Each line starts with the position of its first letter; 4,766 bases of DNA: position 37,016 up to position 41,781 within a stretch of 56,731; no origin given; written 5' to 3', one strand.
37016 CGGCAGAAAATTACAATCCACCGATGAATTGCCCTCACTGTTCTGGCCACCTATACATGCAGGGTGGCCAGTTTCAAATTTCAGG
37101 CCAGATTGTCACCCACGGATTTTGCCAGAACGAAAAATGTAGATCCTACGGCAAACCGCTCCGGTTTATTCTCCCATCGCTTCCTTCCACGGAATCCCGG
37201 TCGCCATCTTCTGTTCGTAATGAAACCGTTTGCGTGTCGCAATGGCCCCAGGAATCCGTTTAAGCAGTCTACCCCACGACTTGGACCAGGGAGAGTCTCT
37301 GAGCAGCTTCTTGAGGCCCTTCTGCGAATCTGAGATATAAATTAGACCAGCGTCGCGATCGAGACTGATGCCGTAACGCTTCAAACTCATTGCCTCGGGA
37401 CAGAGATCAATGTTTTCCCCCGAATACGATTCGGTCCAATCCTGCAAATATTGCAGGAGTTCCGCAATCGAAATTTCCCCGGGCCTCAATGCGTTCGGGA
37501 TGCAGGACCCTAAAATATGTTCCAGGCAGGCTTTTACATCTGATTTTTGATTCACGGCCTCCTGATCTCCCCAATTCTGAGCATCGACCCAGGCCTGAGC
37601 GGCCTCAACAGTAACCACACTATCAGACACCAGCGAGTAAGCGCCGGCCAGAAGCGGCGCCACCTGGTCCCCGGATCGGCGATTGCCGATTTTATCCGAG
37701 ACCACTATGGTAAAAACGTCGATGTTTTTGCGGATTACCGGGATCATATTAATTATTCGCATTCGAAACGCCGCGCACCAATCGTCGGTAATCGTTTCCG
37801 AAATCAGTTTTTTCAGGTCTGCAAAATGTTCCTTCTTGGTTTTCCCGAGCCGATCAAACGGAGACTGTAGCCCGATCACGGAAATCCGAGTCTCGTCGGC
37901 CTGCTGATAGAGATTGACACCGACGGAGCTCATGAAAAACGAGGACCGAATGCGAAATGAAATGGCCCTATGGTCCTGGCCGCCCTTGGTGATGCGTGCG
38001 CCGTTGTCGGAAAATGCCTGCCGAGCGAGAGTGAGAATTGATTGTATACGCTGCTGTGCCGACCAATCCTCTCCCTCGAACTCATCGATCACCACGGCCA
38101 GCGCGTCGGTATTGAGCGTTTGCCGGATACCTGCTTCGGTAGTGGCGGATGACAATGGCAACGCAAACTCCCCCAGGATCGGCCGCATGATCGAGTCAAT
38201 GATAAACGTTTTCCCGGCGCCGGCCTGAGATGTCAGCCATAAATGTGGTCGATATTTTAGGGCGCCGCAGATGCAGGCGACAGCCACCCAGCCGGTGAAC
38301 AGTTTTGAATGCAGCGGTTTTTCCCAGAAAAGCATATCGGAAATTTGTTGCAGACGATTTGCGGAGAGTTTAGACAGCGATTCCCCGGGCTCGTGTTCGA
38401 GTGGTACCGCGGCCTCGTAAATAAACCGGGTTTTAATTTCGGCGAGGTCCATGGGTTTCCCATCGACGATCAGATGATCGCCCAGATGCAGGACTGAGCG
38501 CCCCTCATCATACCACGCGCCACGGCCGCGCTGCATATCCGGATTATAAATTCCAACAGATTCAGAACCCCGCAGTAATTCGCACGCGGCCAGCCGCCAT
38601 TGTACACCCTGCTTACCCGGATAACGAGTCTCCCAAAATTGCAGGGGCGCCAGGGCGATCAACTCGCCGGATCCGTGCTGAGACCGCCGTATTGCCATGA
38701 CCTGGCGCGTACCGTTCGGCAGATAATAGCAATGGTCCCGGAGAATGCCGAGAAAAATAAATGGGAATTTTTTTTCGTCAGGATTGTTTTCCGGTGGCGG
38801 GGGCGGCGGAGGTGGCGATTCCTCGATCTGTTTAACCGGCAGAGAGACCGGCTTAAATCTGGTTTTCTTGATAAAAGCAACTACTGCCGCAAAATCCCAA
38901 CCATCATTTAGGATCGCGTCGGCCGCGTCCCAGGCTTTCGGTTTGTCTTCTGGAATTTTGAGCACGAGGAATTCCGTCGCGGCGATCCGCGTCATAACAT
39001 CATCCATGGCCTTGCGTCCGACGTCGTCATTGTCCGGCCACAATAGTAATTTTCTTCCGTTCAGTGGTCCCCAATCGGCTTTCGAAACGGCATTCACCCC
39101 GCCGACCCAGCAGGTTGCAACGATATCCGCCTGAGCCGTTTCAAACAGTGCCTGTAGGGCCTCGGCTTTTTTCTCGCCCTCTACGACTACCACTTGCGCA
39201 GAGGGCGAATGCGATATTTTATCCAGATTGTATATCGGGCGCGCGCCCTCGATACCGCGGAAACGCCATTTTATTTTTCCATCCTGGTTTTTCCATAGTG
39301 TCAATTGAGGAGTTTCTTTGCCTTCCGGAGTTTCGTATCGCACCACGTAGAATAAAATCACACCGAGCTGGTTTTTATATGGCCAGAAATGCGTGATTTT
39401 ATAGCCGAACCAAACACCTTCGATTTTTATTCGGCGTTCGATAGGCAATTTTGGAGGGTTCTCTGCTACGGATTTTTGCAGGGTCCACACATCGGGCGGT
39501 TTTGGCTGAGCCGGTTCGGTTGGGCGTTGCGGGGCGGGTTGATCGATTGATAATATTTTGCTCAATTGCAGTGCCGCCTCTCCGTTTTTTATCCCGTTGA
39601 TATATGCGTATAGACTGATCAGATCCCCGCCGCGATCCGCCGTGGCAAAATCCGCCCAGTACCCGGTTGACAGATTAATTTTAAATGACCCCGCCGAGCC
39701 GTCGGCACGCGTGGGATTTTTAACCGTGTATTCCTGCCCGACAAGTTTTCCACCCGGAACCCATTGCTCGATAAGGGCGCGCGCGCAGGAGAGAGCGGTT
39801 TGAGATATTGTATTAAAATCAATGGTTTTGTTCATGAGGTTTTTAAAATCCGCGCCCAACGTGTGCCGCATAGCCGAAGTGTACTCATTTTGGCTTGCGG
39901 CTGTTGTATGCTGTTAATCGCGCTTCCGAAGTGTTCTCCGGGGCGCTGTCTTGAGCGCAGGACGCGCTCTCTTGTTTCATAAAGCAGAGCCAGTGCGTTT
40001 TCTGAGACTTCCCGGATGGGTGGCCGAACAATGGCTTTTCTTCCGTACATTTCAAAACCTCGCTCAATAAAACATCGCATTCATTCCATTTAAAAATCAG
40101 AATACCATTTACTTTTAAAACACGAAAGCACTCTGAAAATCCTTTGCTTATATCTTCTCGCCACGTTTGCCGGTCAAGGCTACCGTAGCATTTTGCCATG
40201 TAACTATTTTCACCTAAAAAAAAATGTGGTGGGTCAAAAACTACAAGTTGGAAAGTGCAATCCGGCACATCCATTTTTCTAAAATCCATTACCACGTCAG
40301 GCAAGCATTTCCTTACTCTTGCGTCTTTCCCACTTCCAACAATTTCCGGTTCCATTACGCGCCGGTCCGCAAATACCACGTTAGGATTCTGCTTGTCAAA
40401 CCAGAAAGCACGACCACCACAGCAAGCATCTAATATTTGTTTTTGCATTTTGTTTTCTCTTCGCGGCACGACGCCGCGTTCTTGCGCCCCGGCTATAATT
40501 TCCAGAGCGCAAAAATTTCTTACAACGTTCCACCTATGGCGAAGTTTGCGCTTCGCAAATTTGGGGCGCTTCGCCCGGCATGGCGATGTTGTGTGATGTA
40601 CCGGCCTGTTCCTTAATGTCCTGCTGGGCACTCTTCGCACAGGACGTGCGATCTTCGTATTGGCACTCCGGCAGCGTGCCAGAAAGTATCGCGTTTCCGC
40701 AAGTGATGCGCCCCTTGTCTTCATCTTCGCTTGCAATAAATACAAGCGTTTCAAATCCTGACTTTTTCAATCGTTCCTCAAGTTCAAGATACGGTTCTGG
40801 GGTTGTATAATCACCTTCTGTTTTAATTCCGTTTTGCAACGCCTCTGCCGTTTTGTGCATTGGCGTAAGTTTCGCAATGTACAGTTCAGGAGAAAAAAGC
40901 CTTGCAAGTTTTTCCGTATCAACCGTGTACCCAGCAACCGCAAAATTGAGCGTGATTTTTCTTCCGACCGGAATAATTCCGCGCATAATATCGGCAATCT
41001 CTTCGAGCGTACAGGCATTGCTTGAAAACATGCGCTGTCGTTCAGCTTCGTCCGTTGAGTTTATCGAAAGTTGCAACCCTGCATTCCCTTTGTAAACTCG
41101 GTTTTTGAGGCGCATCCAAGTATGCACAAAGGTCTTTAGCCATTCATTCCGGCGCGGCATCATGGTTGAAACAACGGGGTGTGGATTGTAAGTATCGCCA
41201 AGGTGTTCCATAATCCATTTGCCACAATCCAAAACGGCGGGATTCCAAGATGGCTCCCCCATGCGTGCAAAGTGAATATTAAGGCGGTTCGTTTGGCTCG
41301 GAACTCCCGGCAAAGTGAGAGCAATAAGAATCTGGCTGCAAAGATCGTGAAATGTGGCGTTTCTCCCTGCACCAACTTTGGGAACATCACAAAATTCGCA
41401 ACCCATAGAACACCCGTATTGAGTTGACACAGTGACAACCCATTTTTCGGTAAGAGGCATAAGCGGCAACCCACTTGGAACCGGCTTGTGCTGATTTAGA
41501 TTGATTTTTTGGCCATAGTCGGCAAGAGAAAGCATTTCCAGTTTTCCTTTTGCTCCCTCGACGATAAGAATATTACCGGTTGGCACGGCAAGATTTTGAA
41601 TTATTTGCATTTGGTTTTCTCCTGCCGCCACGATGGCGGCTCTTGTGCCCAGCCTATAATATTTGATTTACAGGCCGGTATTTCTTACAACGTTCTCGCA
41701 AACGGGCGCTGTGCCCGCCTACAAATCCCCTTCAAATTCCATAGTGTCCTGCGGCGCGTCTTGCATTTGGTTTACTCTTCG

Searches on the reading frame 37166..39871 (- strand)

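Call 52: search_protein_families(library=pfam, proteins=[window:37166-39871:-], max_evalue=0.001)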
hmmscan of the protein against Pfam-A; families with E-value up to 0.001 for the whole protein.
window:37166-39871:- (901 aa): 0 families

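Call 91: search_protein_families(library=phrogs, proteins=[window:37166-39871:-], max_evalue=0.001)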
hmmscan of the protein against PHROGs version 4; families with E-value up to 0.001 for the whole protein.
window:37166-39871:- (901 aa): 6 families
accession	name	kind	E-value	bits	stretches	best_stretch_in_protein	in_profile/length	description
phrog_35358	-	DNA, RNA and nucleotide metabolism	1.9e-107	361.4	1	365-896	409-943/968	DNA primase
phrog_21086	-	unknown function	1e-42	147.6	1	416-886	115-588/617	-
phrog_239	-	DNA, RNA and nucleotide metabolism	1.6e-22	81.3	1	55-341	50-317/801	DNA primase/helicase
phrog_4762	-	unknown function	3.9e-14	52.6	1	188-287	59-154/822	-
phrog_6088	-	DNA, RNA and nucleotide metabolism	9.2e-07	28.6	1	221-329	184-294/772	DNA primase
phrog_47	-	DNA, RNA and nucleotide metabolism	0.00015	21.4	1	197-327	190-329/947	DNA primase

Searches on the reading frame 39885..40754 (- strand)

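Call 52: search_protein_families(library=pfam, proteins=[window:39885-40754:-], max_evalue=0.001)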
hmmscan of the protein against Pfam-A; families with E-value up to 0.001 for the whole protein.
window:39885-40754:- (289 aa): 0 families

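Call 91: search_protein_families(library=phrogs, proteins=[window:39885-40754:-], max_evalue=0.001)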
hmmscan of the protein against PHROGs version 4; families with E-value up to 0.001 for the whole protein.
window:39885-40754:- (289 aa): 5 families
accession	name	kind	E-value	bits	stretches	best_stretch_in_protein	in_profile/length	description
phrog_954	-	other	6.5e-69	232.7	1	99-275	46-216/229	DNA methyltransferase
phrog_6151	-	other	3.4e-39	134.4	1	165-269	5-107/117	DNA methyltransferase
phrog_11564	-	other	1.4e-26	93.6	1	104-196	4-93/117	DNA methyltransferase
phrog_7811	-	other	4.2e-09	37.1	1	106-140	5-39/41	methyltransferase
phrog_11619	-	other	0.00093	19.7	0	164-226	83-142/186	DNA methyltransferase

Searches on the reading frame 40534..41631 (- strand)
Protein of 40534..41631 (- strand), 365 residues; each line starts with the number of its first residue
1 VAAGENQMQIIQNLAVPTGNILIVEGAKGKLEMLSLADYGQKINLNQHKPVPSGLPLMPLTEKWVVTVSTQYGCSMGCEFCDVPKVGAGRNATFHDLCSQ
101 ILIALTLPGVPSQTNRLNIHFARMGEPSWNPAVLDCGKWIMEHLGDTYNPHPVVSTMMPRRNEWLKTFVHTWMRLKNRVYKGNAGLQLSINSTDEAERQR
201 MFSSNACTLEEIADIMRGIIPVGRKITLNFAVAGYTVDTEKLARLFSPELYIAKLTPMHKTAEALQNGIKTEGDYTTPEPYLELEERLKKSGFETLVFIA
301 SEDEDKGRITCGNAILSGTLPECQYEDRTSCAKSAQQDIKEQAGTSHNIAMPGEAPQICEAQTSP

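Call 52: search_protein_families(library=pfam, proteins=[window:40534-41631:-], max_evalue=0.001)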
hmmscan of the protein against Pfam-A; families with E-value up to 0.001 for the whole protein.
window:40534-41631:- (365 aa): 0 families

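Call 91: search_protein_families(library=phrogs, proteins=[window:40534-41631:-], max_evalue=0.001)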
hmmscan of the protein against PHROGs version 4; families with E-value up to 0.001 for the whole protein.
window:40534-41631:- (365 aa): 1 family
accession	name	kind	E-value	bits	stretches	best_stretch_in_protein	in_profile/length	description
phrog_24834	-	unknown function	2.5e-97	326.9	1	8-327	1-333/336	-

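Call 104: search_dna_similar(query=window:40534-41631:-, collection=phages, mode=protein, max_evalue=0.001, max_rows=12)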
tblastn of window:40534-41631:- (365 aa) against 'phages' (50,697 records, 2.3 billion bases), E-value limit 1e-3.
Records with a match: 18; places in all: 18; records where one place covers at least 80% of the query: 2.
Best place of each record, by identity: <60% 18.
By first word of the organism name: Vibrio 8; Stenotrophomonas 2; Bacteroides 1; Salmonella 1; Moorella 1; Aeromonas 1; Kehishuvirus 1; Xanthomonas 1; uncultured 1; Yersinia 1.
By host as written in the record: - 9; Bacteroides caecimuris 1; Stenotrophomonas maltophilia 1; Stenotrophomonas maltophilia B28B 1; Salmonella enterica subsp. enterica serovar Typhimurium ATCC 14028 1; Moorella thermoacetica DSM 103132 1; Aeromonas hydrophila 1; Bacteroides cellulosilyticus 1; and 2 more.
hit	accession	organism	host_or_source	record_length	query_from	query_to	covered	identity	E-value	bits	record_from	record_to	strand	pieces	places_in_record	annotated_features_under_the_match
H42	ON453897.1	Bacteroides phage Versailles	Bacteroides caecimuris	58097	7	327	88%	48.7%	5e-97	321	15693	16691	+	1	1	radical SAM domain-containing protein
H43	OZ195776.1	Vibrio phage D479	Seawater and oysters mix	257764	32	338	81%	26.6%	1e-13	101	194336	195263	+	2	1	hypothetical protein (x2)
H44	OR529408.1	Stenotrophomonas phage BUCTxx99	Stenotrophomonas maltophilia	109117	62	307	67%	28.3%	1e-8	62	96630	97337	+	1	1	prohibitin family protein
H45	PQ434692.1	Stenotrophomonas phage ANB28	Stenotrophomonas maltophilia B28B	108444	62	307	67%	28.3%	2e-8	62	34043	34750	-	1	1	ribosomal RNA large subunit methyltransferase N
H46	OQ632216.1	Salmonella phage Arash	Salmonella enterica subsp. enterica ...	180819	60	307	68%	27.8%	5e-12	73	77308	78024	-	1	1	hypothetical protein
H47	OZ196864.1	Vibrio phage 166E36-1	Seawater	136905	62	307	67%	28.0%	2e-9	65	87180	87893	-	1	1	hypothetical protein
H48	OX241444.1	Vibrio phage 496E54-1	Seawater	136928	62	307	67%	28.0%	2e-9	65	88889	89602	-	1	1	putative radical SAM protein, partial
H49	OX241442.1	Vibrio phage 495E54-1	Seawater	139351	62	307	67%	28.0%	2e-9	65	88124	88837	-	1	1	putative radical SAM protein, partial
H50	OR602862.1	Moorella phage MTATph1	Moorella thermoacetica DSM 103132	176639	62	312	69%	27.4%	7e-14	79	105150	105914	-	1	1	hypothetical protein (x2)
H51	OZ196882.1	Vibrio phage PS17B-2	Seawater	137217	62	307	67%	27.8%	1e-9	66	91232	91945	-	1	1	hypothetical protein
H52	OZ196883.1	Vibrio phage 5P1c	Seawater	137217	62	307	67%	27.8%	1e-9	66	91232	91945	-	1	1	hypothetical protein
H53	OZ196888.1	Vibrio phage 5P1b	Seawater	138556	62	307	67%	27.8%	1e-9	66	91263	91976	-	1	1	hypothetical protein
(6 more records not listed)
